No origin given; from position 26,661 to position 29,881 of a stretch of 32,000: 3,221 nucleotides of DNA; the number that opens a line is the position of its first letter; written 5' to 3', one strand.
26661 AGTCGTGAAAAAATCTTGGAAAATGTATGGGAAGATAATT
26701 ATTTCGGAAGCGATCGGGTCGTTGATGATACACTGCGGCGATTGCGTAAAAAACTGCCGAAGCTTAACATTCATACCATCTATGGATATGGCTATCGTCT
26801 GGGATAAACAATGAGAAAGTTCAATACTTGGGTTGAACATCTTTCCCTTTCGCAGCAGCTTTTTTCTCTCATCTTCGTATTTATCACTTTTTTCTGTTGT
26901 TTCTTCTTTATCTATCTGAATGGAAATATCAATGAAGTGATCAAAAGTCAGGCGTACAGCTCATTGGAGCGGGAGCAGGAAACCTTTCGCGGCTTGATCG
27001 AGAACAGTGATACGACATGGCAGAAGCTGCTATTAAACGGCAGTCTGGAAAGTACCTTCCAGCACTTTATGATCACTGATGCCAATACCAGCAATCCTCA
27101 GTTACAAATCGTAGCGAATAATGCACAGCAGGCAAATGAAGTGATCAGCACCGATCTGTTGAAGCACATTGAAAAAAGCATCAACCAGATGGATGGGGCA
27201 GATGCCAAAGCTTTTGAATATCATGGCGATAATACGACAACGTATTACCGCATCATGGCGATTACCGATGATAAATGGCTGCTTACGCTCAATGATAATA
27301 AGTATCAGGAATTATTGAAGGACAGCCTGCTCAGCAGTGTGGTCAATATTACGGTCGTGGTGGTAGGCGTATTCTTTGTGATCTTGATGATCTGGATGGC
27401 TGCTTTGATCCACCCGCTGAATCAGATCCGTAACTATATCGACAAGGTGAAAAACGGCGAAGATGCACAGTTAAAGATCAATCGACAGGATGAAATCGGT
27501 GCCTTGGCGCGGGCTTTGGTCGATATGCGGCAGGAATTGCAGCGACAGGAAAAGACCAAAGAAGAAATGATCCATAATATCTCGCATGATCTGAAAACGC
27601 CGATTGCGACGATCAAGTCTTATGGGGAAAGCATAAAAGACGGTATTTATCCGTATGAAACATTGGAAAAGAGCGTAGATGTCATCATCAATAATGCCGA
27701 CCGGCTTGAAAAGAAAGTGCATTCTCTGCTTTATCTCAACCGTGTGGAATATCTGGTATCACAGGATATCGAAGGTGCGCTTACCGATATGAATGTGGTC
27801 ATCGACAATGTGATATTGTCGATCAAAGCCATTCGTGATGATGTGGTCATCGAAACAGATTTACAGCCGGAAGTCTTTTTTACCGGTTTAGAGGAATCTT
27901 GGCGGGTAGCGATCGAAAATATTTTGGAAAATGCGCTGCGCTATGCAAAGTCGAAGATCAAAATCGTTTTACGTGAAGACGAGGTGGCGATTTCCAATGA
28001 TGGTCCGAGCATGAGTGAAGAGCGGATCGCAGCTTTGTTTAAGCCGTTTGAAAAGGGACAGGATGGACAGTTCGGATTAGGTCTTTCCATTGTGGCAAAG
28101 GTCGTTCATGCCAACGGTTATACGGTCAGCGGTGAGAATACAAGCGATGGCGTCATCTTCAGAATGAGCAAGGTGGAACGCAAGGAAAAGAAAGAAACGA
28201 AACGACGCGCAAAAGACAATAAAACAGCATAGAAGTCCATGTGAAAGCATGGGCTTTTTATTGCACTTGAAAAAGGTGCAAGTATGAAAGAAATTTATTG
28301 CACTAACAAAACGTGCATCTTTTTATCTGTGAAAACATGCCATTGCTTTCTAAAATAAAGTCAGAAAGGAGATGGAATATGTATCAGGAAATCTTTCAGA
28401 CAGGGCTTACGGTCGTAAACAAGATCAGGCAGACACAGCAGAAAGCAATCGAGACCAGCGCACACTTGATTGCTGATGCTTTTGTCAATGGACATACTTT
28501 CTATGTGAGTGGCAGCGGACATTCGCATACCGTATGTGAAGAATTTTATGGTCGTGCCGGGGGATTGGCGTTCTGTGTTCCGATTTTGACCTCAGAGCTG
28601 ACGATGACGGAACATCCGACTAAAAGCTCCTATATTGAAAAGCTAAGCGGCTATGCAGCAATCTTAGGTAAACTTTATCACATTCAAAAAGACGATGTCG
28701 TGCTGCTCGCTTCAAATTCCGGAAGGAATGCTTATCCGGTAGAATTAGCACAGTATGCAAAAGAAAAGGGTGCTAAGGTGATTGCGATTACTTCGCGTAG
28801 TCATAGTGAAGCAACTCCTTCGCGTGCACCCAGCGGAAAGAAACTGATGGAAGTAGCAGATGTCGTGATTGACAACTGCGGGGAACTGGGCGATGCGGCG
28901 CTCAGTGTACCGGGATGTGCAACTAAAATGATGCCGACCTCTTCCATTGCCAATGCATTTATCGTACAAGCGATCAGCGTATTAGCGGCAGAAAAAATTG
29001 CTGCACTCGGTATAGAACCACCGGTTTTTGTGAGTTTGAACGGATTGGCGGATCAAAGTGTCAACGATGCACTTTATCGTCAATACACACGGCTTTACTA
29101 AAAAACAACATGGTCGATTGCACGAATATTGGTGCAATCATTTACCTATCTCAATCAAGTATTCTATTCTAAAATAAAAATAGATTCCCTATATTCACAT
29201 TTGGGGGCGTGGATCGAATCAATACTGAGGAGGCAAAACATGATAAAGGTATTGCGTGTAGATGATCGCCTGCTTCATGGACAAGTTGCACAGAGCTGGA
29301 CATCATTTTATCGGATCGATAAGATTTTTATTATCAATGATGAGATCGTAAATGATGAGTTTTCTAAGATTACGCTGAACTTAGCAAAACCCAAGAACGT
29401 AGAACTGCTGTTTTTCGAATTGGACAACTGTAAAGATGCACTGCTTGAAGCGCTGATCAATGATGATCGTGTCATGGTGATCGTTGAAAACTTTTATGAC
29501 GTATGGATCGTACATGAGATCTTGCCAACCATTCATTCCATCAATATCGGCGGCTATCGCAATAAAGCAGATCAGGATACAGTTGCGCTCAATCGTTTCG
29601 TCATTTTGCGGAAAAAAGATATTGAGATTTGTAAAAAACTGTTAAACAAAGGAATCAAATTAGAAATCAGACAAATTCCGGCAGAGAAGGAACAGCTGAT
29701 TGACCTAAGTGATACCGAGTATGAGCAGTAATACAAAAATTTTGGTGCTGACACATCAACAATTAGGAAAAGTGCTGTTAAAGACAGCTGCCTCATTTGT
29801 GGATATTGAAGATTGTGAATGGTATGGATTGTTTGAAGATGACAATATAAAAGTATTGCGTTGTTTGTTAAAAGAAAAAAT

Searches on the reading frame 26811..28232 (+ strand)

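Call 93: search_protein_families(library=pfam, proteins=[window:26811-28232:+], max_evalue=0.00001)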
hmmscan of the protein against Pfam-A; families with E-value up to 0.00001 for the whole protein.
window:26811-28232:+ (473 aa): 3 families
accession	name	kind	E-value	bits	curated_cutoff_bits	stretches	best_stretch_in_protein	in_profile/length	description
PF00512.31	HisKA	-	3.6e-13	49.8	26.9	1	250-313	2-64/66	His Kinase A (phospho-acceptor) domain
PF02518.31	HATPase_c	-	4.2e-12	46.9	26.4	1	364-450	6-103/111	Histidine kinase-, DNA gyrase B-, and HSP90-like ATPase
PF00672.30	HAMP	-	2.5e-08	34.6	25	1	198-244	5-52/53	HAMP domain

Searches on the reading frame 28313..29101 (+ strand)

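Call 93: search_protein_families(library=pfam, proteins=[window:28313-29101:+], max_evalue=0.00001)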
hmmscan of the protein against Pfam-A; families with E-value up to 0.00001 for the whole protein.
window:28313-29101:+ (262 aa): 3 families
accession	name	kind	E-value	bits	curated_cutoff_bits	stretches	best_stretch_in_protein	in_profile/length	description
PF13580.11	SIS_2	-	5.3e-38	130.6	27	1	33-161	8-138/138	SIS domain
PF10740.15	DUF2529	-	3.2e-10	40.3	22.3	0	26-77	3-55/169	Domain of unknown function (DUF2529)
PF01380.27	SIS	-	2.9e-08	34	25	1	121-166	48-93/131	SIS domain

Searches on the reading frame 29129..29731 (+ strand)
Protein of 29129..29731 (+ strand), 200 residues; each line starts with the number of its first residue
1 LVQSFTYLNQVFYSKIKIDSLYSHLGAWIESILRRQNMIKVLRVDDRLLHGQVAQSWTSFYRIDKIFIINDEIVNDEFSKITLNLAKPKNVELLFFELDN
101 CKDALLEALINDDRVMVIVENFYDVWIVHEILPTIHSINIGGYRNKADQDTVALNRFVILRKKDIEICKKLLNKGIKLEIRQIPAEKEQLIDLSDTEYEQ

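Call 93: search_protein_families(library=pfam, proteins=[window:29129-29731:+], max_evalue=0.00001)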
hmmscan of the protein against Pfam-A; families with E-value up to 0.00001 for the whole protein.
window:29129-29731:+ (200 aa): 1 family
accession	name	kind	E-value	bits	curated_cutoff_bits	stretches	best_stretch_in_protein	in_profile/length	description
PF03830.20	PTSIIB_sorb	-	1e-37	130.1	27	1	39-187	1-147/148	PTS system sorbose subfamily IIB component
